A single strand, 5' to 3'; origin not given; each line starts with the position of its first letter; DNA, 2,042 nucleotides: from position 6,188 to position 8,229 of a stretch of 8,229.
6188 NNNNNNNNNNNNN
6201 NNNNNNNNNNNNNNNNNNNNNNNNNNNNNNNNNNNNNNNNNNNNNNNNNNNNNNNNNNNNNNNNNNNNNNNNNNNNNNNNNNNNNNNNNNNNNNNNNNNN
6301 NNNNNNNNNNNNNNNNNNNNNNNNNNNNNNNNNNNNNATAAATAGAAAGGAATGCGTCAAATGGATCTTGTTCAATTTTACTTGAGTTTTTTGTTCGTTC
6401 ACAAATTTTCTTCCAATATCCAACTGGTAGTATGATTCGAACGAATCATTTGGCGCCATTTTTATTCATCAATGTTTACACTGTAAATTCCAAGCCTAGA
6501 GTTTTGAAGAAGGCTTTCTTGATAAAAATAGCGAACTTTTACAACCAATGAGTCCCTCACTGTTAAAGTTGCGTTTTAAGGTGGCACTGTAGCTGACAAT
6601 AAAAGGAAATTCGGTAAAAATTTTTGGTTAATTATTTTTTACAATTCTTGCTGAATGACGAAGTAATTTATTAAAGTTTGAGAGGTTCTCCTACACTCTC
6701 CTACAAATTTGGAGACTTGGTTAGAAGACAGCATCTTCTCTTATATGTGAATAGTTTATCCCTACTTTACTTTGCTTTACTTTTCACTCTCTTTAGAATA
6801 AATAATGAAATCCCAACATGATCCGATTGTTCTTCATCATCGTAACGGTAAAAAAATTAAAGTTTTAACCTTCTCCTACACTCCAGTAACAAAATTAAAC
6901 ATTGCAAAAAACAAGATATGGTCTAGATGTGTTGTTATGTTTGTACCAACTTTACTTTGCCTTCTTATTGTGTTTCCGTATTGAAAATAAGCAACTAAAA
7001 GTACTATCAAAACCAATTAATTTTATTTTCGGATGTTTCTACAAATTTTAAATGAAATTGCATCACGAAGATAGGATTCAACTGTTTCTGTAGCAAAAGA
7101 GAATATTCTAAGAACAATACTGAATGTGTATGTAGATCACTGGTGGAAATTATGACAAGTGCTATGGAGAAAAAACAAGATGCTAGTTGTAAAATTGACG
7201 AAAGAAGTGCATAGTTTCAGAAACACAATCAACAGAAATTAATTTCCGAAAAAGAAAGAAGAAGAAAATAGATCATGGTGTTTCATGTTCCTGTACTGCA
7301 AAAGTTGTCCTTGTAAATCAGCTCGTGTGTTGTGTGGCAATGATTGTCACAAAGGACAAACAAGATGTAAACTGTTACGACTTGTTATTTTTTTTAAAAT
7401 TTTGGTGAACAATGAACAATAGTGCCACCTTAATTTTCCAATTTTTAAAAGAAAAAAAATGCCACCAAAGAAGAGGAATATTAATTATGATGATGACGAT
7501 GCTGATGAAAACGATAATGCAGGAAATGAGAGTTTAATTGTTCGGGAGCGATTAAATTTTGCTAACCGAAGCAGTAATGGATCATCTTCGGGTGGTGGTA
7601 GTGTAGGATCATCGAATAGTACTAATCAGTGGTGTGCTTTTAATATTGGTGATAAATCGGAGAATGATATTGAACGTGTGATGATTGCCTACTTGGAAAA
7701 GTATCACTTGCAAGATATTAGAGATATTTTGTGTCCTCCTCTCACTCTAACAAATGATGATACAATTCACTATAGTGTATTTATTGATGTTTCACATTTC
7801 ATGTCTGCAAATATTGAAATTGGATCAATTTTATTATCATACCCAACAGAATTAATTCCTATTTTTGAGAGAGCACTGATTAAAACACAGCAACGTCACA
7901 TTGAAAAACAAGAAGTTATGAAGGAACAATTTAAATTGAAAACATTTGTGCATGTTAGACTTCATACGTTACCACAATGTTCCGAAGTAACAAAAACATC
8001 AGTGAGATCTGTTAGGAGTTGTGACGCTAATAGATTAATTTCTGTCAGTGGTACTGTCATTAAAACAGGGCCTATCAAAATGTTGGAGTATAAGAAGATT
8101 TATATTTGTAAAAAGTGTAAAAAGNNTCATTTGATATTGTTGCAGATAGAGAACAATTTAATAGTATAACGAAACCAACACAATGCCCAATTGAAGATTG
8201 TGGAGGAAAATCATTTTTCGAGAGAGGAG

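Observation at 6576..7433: Exact 13-nt motif flanks the divergent-gene spacer: shared promoter element or TTAA-flanked MITE?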

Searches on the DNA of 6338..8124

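Call 31: search_rna_families(source=window, start=6338, end=8124, threshold=evalue, max_evalue=10)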
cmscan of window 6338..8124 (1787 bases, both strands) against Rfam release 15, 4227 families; matches with E-value up to 10: 9.
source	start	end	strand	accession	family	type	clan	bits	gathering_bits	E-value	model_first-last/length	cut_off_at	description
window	6360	6422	-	RF01169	SNORD112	Gene; snRNA; snoRNA; CD-box;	CL00069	24.3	58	0.058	1-77/77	no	Small nucleolar RNA SNORD112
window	6346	6463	+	RF02516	MIR393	Gene; miRNA;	-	22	60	0.092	1-126/126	no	mir-393 microRNA precursor family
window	7019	7080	+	RF04103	mir-8356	Gene; miRNA;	-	21.1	70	0.51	1-65/65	no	mir-8356 microRNA precursor family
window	7752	7847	-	RF02323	TtnuHACA16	Gene; snRNA; snoRNA; HACA-box;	-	20.4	100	7.6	1-117/117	no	Tetrahymena snoRNA TtnuHACA16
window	6649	6733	+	RF01588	snoR13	Gene; snRNA; snoRNA; CD-box;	-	19.7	60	9.9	1-105/105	no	small nucleolar RNA snoR13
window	6595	6671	-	RF02077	STnc220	Gene; sRNA;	-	19.1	60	4.9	1-79/79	no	Salmonella enterica sRNA STnc220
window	7887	7915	+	RF02700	HtrA_thermometer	Cis-reg; thermoregulator;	-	17.2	52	6.7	1-46/46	no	HtrA 5' UTR thermometer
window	7715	7780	+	RF02273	FsrA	Gene;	-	17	80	1.7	1-83/83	no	FsrA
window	6445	6513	-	RF02180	ST7-AS1_2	Gene; lncRNA;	-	14.7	50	2.9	1-110/110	no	ST7 antisense RNA 1 conserved region 2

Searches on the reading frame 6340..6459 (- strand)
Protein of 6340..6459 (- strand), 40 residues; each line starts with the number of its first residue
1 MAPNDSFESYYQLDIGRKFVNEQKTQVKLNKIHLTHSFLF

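Call 13: search_protein_families(library=pfam, max_evalue=10, proteins=[window:6340-6459:-])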
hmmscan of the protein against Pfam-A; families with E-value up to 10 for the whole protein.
seq(40 aa): 1 family
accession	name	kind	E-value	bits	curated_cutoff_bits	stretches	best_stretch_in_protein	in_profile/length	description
PF18568.6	COS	-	0.066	13.8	27.1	1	4-17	34-46/52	TRIM C-terminal subgroup One Signature domain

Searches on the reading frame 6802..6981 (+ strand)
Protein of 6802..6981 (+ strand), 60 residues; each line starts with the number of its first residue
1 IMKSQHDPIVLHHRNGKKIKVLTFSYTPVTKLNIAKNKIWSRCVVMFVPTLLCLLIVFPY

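Call 13: search_protein_families(library=pfam, max_evalue=10, proteins=[window:6802-6981:+])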
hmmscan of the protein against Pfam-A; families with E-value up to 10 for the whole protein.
seq(60 aa): 0 families

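Call 28: list_cluster_members(proteins=[window:6805-6981:+, window:7285-7419:+, window:6678-6818:+, window:6902-7048:+, window:6879-7016:-, window:6432-6548:+, window:7412-7534:+, window:6642-6734:-, window:7010-7117:-, P0001])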
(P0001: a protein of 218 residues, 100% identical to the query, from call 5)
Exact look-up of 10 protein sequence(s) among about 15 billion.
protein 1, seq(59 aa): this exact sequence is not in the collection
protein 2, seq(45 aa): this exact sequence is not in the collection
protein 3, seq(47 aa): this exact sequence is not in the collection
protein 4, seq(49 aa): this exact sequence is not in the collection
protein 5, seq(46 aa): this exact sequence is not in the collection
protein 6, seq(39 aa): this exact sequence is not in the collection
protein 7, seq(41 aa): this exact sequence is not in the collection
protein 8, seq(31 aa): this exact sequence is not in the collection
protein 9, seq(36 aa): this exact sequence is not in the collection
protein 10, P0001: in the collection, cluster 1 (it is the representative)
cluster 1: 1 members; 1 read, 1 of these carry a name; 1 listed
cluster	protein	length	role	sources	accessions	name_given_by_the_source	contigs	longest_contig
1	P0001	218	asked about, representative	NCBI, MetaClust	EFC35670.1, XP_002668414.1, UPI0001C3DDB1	predicted protein, partial [Naegleria gruberi] | status=active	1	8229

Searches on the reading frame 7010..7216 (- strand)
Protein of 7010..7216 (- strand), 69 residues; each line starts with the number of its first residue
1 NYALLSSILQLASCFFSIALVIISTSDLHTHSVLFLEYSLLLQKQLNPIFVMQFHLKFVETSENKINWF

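Call 13: search_protein_families(library=pfam, max_evalue=10, proteins=[window:7010-7216:-])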
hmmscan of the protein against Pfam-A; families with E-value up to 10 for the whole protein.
seq(69 aa): 0 families

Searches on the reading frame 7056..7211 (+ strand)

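Call 13: search_protein_families(library=pfam, max_evalue=10, proteins=[window:7056-7211:+])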
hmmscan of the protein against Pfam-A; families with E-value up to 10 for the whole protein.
seq(52 aa): 1 family
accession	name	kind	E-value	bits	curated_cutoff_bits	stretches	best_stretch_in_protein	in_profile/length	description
PF03589.19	Antiterm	-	0.029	15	26.7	1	7-41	25-64/87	Antitermination protein Q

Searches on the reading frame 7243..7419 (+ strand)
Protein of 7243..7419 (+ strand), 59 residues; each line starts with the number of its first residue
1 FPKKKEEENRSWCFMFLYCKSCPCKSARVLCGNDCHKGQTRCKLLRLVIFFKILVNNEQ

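Call 13: search_protein_families(library=pfam, max_evalue=10, proteins=[window:7243-7419:+])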
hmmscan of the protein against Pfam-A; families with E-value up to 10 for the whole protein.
seq(59 aa): 0 families

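Call 26: search_protein_representatives(protein=window:7243-7419:+)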
Query: 59 residues. Proteins with E-value up to 0.001 (for the whole library): 1; up to 1e-10: 1; up to 1e-30: 0. The best 1 are listed.
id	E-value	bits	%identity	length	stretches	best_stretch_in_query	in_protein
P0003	1.7e-13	66.1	32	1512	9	10-44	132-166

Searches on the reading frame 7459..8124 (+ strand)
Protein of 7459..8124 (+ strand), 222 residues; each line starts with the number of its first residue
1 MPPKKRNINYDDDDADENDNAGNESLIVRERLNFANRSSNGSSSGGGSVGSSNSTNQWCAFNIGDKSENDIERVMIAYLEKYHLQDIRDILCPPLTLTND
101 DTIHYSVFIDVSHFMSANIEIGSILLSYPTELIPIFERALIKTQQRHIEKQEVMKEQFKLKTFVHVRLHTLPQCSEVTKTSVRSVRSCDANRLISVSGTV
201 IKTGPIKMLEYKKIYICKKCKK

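Call 5: find_homologous_proteins(query=window:7459-8124:+)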
Query seq(222 aa) (222 aa): 2 proteins with E <= 0.001 among 220 candidates.
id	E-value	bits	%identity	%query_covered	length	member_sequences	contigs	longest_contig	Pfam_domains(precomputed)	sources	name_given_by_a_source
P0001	1.8e-141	487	100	98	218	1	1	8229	PF26066.1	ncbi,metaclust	ncbi:predicted protein, partial [Naegleria gruberi]|metaclust:status=active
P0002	1.8e-95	336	70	100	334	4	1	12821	PF26066.1,PF17207.10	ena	-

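Call 7: find_encoding_contigs(protein=P0002, flank=10000, max_places=10)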
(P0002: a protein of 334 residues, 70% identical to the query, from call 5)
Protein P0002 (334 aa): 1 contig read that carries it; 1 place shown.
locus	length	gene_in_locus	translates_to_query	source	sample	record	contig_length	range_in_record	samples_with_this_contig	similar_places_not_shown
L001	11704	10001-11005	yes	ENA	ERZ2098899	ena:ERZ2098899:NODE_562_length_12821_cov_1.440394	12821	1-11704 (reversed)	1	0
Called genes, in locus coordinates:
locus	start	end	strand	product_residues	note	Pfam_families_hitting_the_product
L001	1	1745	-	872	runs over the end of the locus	PF00996:GDI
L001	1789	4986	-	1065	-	PF07992:Pyr_redox_2 (faint), PF00070:Pyr_redox (faint), PF01593:Amino_oxidase, PF13450:NAD_binding_8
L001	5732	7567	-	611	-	PF15619:Lebercilin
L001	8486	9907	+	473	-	PF00294:PfkB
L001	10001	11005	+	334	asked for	PF26066:MCM9_N, PF17207:MCM_OB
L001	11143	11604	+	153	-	PF00493:MCM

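Call 8: find_encoding_contigs(protein=P0001, flank=10000, max_places=10)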
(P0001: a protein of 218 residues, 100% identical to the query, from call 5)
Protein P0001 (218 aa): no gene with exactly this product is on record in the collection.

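Call 38: find_related_loci(query=A2, collection=metagenome_contigs, flank=10000)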
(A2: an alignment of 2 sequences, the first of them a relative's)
Query A2 (218 aa) in metagenome_contigs; peptide patterns used: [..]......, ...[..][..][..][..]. (x = any residue, [..] = any of these).
600 stretches matched a pattern, but none encodes a relative of the query by tblastn (E <= 1e-3).
